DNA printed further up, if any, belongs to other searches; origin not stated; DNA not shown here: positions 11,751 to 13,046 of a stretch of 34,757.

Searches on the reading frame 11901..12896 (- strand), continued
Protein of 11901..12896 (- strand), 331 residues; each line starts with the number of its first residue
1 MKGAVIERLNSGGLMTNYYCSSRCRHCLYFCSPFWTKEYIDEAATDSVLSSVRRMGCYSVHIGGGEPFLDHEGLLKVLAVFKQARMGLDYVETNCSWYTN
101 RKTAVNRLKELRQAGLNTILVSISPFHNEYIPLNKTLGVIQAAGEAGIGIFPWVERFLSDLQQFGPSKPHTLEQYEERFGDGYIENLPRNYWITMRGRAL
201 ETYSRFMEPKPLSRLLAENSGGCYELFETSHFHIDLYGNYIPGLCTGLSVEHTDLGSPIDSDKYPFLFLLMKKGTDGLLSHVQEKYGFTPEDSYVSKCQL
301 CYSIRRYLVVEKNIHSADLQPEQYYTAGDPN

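Call 32: predict_structure(alignment_id=A1)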
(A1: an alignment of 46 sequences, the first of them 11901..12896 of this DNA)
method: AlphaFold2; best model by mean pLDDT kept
length: 331 residues; sequences in the alignment: 46
mean_pLDDT: 94.1   pTM: 0.91
mean pLDDT of the five models: 94.1, 94.1, 93.9, 93.3, 93.3
residues with pLDDT >= 90: 287; 70-90: 36; 50-70: 5; < 50: 3
segments of 3 or more residues with pLDDT < 50: none
pLDDT, mean of each block of 10 residues (from residue 1): 82 97 91 95 98 98 97 99 98 97 99 98 91 96 98 80 94 94 89 86 92 96 92 97 95 97 98 97 98 96 98 98 78 32
secondary structure, 60 per line:
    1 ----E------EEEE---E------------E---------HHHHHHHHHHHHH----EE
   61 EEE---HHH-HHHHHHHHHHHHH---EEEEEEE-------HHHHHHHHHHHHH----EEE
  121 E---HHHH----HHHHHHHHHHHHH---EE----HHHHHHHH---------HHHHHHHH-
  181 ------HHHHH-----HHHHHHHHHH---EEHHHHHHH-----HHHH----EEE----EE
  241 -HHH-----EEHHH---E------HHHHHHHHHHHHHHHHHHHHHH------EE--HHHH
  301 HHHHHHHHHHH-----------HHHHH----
elements in order: E12-15 H42-54 E59-63 H71-83 E87-93 H101-113 E118-121 H125-128 H133-145 H155-162 H172-179 H187-191 H197-206 H212-218 H224-227 E232-234 H265-286 H297-311 H323-327

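Call 34: fold_search(model_id=the predicted structure, library=pdb)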
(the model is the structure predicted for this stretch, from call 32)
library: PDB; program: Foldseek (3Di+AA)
matches with E <= 10: 1763; with E <= 0.001: 83
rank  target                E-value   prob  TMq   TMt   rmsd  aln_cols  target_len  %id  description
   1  8ai6_B                3.4e-09  1.00  0.50  0.51   9.9       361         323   13  Crystal structure of radical SAM epimerase EpeE D210A mutant from Bacillus subtilis with [4Fe-4S] clusters, S-adenosyl (released 2024-01-10)
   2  8ai6_A                4.8e-09  1.00  0.51  0.52   9.3       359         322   13  Crystal structure of radical SAM epimerase EpeE D210A mutant from Bacillus subtilis with [4Fe-4S] clusters, S-adenosyl (released 2024-01-10)
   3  8ai1_A                9.6e-09  1.00  0.51  0.53   9.4       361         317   14  Crystal structure of radical SAM epimerase EpeE from Bacillus subtilis with [4Fe-4S] clusters and S-adenosyl-L-homocys (released 2024-01-10)
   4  8ai1_B                9.6e-09  1.00  0.49  0.50  10.0       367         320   13  Crystal structure of radical SAM epimerase EpeE from Bacillus subtilis with [4Fe-4S] clusters and S-adenosyl-L-homocys (released 2024-01-10)
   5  8ai2_B                1.9e-08  1.00  0.51  0.52   9.5       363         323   14  Crystal structure of radical SAM epimerase EpeE from Bacillus subtilis with [4Fe-4S] clusters, S-adenosyl-L-homocystei (released 2024-01-10)
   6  8ai3_B                2.0e-08  1.00  0.51  0.52   7.5       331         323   14  Crystal structure of radical SAM epimerase EpeE C223A mutant from Bacillus subtilis with [4Fe-4S] clusters and S-adeno (released 2024-01-10)
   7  8ai3_A                2.3e-08  1.00  0.50  0.52   9.4       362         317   14  Crystal structure of radical SAM epimerase EpeE C223A mutant from Bacillus subtilis with [4Fe-4S] clusters and S-adeno (released 2024-01-10)
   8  8ai4_B                2.6e-08  1.00  0.51  0.52   7.6       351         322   12  Crystal structure of radical SAM epimerase EpeE C223A mutant from Bacillus subtilis with [4Fe-4S] clusters, S-adenosyl (released 2024-01-10)
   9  8ai4_A                9.3e-08  1.00  0.52  0.54   9.1       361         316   13  Crystal structure of radical SAM epimerase EpeE C223A mutant from Bacillus subtilis with [4Fe-4S] clusters, S-adenosyl (released 2024-01-10)
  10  5v1q_A                2.6e-07  1.00  0.34  0.27  11.9       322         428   12  Crystal structure of Streptococcus suis SuiB (released 2017-08-30)
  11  7vob                  3.1e-07  1.00  0.40  0.41  12.2       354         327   15  The crystal structure of a Radical SAM Enzyme BlsE involved in the Biosynthesis of Blasticidin S (released 2022-05-04)
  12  5v1s_A                3.3e-07  1.00  0.34  0.27  11.0       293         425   13  Crystal structure of Streptococcus suis SuiB bound to S-adenosylmethionine (released 2017-08-30)
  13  5v1t_A                6.7e-07  1.00  0.34  0.27  11.6       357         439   12  Crystal structure of Streptococcus suis SuiB bound to precursor peptide SuiA (released 2017-08-30)
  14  5v1q_B                1.0e-06  1.00  0.34  0.27  11.7       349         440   13  Crystal structure of Streptococcus suis SuiB (released 2017-08-30)
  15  2fb2_B                1.1e-06  1.00  0.41  0.42  12.8       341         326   14  Structure of the MoaA Arg17/266/268/Ala triple mutant (released 2006-05-09)
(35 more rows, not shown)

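Call 38: search_solved_structures(query=A1, max_evalue=0.000001, show_alignments=2)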
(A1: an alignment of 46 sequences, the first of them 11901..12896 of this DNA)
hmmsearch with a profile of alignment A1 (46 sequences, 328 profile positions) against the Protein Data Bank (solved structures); distinct sequences matched with E-value up to 0.000001: 3.
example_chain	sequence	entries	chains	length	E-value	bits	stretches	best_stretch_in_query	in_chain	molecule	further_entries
8ai3_A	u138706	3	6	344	1.3e-09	40.9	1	20-173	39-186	Putative peptide biosynthesis protein YydG | Radical SAM core domain-containing protein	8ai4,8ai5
8ai6_A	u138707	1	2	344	1.3e-09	40.9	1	19-301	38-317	Putative peptide biosynthesis protein YydG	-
8ai1_A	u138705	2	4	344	1.7e-09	40.5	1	20-174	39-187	Putative peptide biosynthesis protein YydG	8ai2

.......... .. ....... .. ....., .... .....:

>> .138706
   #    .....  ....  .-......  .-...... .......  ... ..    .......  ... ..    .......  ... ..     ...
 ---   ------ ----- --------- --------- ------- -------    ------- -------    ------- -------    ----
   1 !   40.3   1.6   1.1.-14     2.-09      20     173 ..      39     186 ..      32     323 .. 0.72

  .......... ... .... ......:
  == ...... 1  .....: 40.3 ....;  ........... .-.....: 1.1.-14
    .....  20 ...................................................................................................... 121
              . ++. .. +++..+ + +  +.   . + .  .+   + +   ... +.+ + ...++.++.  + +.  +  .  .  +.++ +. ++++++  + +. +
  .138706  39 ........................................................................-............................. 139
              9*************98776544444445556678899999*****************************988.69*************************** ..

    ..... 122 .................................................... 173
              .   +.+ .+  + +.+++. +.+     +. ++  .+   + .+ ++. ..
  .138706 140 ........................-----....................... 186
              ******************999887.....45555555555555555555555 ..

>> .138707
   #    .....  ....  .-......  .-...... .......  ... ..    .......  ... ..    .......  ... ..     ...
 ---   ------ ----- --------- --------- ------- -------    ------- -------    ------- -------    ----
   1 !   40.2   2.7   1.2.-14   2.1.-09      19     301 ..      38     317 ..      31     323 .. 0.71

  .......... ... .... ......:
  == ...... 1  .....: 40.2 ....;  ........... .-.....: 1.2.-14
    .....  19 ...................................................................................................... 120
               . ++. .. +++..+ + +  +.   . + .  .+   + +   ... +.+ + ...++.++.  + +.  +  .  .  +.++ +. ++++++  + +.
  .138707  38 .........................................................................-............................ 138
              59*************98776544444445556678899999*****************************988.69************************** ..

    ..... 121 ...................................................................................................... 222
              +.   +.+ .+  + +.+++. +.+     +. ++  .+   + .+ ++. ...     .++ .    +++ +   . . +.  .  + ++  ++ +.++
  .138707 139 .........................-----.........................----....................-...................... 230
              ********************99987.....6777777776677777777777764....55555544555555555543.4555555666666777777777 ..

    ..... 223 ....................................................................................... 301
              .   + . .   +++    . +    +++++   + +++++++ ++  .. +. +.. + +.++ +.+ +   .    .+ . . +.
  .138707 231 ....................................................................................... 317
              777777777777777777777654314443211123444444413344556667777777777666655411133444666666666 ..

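Call 40: search_protein_families(library=pfam, proteins=[L006:879-1850:+, L010:4639-5916:+, L013:3038-5989:+, L019:4366-5934:+, L025:779-1672:+, L029:4910-5995:+, L039:5180-5992:+, L015:5064-5924:+, L007:4190-4756:+, L042:3729-4406:+], max_evalue=0.00001)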
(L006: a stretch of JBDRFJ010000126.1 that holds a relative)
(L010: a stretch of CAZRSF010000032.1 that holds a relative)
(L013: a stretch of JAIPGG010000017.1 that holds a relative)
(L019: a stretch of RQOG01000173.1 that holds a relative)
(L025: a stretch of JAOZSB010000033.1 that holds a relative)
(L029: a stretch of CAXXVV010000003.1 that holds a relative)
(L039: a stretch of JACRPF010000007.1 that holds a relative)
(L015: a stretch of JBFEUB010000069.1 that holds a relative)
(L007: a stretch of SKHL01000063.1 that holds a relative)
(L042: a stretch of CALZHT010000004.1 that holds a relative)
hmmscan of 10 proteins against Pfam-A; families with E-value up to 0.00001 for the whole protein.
L006:879-1850:+ (324 aa): 2 families
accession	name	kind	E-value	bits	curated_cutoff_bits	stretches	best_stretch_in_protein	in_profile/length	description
PF02779.29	Transket_pyr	-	1.9e-43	148.6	27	1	4-176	3-172/174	Transketolase, pyrimidine binding domain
PF02780.25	Transketolase_C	-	2.2e-40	137.8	25.9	1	192-314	1-124/124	Transketolase, C-terminal domain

L010:4639-5916:+ (426 aa): 4 families
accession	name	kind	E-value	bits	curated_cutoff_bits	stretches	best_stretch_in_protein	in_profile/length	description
PF00534.26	Glycos_transf_1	-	2.4e-36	125.3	26.4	1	234-394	9-172/172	Glycosyl transferases group 1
PF13692.12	Glyco_trans_1_4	-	3e-34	118.8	27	1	241-379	2-141/142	Glycosyl transferases group 1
PF20706.3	GT4-conflict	-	2.8e-12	46.7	26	1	203-342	156-309/385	Family 4 Glycosyltransferase in conflict systems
PF13439.12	Glyco_transf_4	-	9.1e-07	29.5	28.5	1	76-231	2-169/170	Glycosyltransferase Family 4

L013:3038-5989:+ (984 aa): 0 families

L019:4366-5934:+ (523 aa): 2 families
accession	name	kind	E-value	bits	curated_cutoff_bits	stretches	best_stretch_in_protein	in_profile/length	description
PF00501.34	AMP-binding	-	4e-62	210.7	29.9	1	9-366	3-384/384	AMP-binding enzyme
PF13193.12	AMP-binding_C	-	9e-09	36.6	24.5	1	426-488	10-76/76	AMP-binding enzyme C-terminal domain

L025:779-1672:+ (298 aa): 1 family
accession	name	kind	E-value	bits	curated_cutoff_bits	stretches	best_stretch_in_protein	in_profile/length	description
PF01713.27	Smr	-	3.4e-18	66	25.7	1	184-267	1-77/77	Smr domain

L029:4910-5995:+ (362 aa): 1 family
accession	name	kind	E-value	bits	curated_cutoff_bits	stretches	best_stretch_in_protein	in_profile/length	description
PF03739.19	LptF_LptG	-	2.8e-65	221.1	27.9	1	6-357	1-352/353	Lipopolysaccharide export system permease LptF/LptG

L039:5180-5992:+ (271 aa): 1 family
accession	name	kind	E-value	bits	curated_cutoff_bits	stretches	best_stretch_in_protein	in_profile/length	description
PF00459.30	Inositol_P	-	4.6e-65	220.3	27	1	13-269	2-267/271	Inositol monophosphatase family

L015:5064-5924:+ (287 aa): 2 families
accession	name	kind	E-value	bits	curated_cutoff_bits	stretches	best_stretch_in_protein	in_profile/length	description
PF00520.37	Ion_trans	-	5.2e-20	72.1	25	1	36-235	4-221/241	Ion transport protein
PF07885.22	Ion_trans_2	-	1.1e-19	70.6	22.5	1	171-245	3-75/79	Ion channel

L007:4190-4756:+ (189 aa): 1 family
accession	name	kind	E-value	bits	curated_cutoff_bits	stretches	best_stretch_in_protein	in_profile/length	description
PF22769.1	DCD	-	2.3e-39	135.4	27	1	15-156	1-152/153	dCTP deaminase-like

L042:3729-4406:+ (226 aa): 0 families

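Call 41: search_protein_families(library=pfam, proteins=[L019:6956-8674:+, L023:6998-7705:+, L029:7017-8285:+, L043:6999-7748:+, L048:6732-7550:+, L042:5468-5737:+, L011:7055-8026:+, L027:7093-8898:+, L025:2758-3489:+, L041:4394-4834:+], max_evalue=0.00001)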
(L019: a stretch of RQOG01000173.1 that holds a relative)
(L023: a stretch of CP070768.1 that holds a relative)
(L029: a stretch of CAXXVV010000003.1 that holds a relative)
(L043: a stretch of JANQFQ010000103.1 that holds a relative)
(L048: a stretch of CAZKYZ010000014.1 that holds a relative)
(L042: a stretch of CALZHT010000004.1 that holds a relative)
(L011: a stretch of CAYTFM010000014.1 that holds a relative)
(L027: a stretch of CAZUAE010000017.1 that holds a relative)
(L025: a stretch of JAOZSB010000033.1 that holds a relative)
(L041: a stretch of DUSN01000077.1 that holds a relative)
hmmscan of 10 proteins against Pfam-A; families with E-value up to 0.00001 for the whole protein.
L019:6956-8674:+ (573 aa): 5 families
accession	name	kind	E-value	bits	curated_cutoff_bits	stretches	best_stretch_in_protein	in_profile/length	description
PF04231.19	Endonuclease_1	-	4.1e-37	128.6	25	1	145-355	4-235/235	Endonuclease I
PF18962.6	Por_Secre_tail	-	2.9e-10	40.7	27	1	495-568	2-72/75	Secretion system C-terminal sorting domain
PF22544.2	HYDIN_VesB_CFA65-like_Ig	-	4e-10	40.3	25.5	0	373-468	1-96/100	HYDIN/CFA65/VesB-like, Ig-like domain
PF07610.17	DUF1573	-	5.2e-09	36.5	26.1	0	380-473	6-98/98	Protein of unknown function (DUF1573)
PF15780.11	ASH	-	4.5e-06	27.2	27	0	374-459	2-92/98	Abnormal spindle-like microcephaly-assoc'd, ASPM-SPD-2-Hydin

L023:6998-7705:+ (236 aa): 1 family
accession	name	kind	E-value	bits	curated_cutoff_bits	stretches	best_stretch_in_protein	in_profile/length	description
PF00881.29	Nitroreductase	-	8.3e-31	107.9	23.5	1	57-232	2-167/167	Nitroreductase family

L029:7017-8285:+ (423 aa): 1 family
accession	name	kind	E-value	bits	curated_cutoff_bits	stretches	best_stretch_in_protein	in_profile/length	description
PF18164.7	GNAT_C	-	2.2e-28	99.4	22.8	1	178-396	1-138/142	GNAT-like C-terminal domain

L043:6999-7748:+ (250 aa): 1 family
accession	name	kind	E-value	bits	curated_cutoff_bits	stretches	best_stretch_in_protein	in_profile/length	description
PF00881.29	Nitroreductase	-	3.3e-32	112.4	23.5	1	72-247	2-167/167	Nitroreductase family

L048:6732-7550:+ (273 aa): 6 families
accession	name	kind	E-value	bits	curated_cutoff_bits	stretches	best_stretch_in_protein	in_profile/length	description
PF08241.18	Methyltransf_11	-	9e-19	68.4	21.2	1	54-150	1-95/95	Methyltransferase domain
PF13649.12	Methyltransf_25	-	8.2e-17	62.1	27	1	53-146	1-97/97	Methyltransferase domain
PF13847.12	Methyltransf_31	-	3.7e-12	46.6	27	1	49-151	3-110/145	Methyltransferase domain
PF13489.12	Methyltransf_23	-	3.8e-12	46.7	27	1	35-153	10-119/164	Methyltransferase domain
PF08242.18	Methyltransf_12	-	4.9e-11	43.7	30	1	54-148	1-98/98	Methyltransferase domain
PF07021.18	MetW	-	4.6e-06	26.8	21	1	48-131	12-91/193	Methionine biosynthesis protein MetW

L042:5468-5737:+ (90 aa): 0 families

L011:7055-8026:+ (324 aa): 1 family
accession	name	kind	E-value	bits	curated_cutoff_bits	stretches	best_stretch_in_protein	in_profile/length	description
PF01012.27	ETF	-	1.7e-41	142.5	26.7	1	53-228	2-171/181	Electron transfer flavoprotein domain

L027:7093-8898:+ (602 aa): 1 family
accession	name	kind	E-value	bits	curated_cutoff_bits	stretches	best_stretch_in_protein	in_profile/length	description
PF00128.31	Alpha-amylase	-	7.9e-26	91.7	22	1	107-324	33-269/446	Alpha amylase, catalytic domain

L025:2758-3489:+ (244 aa): 1 family
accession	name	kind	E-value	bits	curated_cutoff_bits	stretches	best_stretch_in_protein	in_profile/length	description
PF13315.11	DUF4085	-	3.4e-08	33.8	24.1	1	17-128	85-194/205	Protein of unknown function (DUF4085)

L041:4394-4834:+ (147 aa): 1 family
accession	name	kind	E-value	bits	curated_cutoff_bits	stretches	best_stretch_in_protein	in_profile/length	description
PF12663.12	DUF3788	-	2.4e-13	50.6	25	1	20-101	50-128/128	Protein of unknown function (DUF3788)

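Call 53: search_protein_families(library=padloc, proteins=[window:11901-12896:-], max_evalue=0.01)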
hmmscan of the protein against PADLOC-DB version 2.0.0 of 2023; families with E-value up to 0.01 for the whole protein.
window:11901-12896:- (331 aa): 2 families
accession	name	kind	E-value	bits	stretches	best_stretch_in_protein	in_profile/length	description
PDLC02904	pVip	-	3.4e-06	24.8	1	14-122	3-106/262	Viperins associated with kinases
PDLC02903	pVip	-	0.0036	14.8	1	19-101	9-84/257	Viperins not associated with kinases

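Call 55: find_encoding_contigs(protein=P0002, flank=3000, max_places=3)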
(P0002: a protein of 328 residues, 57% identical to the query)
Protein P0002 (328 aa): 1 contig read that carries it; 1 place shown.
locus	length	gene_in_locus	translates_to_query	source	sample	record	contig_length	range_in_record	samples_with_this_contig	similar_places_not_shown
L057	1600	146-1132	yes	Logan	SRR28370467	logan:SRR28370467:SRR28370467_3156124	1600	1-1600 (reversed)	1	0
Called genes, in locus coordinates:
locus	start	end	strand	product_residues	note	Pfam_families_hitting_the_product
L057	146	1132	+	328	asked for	PF04055:Radical_SAM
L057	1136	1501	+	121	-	PF01502:PRA-CH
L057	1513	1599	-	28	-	?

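Call 56: find_encoding_contigs(protein=P0003, flank=3000, max_places=3)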
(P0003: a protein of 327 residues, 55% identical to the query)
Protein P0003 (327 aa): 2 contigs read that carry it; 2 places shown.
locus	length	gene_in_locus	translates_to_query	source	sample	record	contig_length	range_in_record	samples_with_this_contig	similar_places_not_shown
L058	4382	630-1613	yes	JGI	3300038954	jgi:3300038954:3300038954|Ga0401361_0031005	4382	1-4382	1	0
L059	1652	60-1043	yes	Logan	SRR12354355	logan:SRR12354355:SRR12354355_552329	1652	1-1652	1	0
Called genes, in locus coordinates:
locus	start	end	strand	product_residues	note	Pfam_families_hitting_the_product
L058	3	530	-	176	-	?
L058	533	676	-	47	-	-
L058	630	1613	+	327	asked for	PF04055:Radical_SAM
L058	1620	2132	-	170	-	PF16694:Cytochrome_P460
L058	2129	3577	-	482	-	PF21563:Mcp40H-20_sensor (faint), PF00672:HAMP, PF00211:Guanylate_cyc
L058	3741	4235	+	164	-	-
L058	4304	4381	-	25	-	?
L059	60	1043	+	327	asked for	PF04055:Radical_SAM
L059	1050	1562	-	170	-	PF16694:Cytochrome_P460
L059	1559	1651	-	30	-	?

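Call 57: find_encoding_contigs(protein=P0006, flank=3000, max_places=3)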
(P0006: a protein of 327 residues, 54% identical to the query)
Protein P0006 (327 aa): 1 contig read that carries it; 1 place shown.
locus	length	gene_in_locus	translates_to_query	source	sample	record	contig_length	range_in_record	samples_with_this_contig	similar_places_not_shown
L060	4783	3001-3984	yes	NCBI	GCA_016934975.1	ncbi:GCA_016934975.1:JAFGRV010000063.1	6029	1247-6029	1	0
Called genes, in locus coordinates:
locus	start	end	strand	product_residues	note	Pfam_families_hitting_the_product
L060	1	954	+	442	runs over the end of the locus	PF13173:AAA_14, PF13635:DUF4143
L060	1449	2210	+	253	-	-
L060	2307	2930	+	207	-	-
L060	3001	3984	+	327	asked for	PF04055:Radical_SAM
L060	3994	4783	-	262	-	PF01443:Viral_helicase1 (faint), PF13086:AAA_11, PF13087:AAA_12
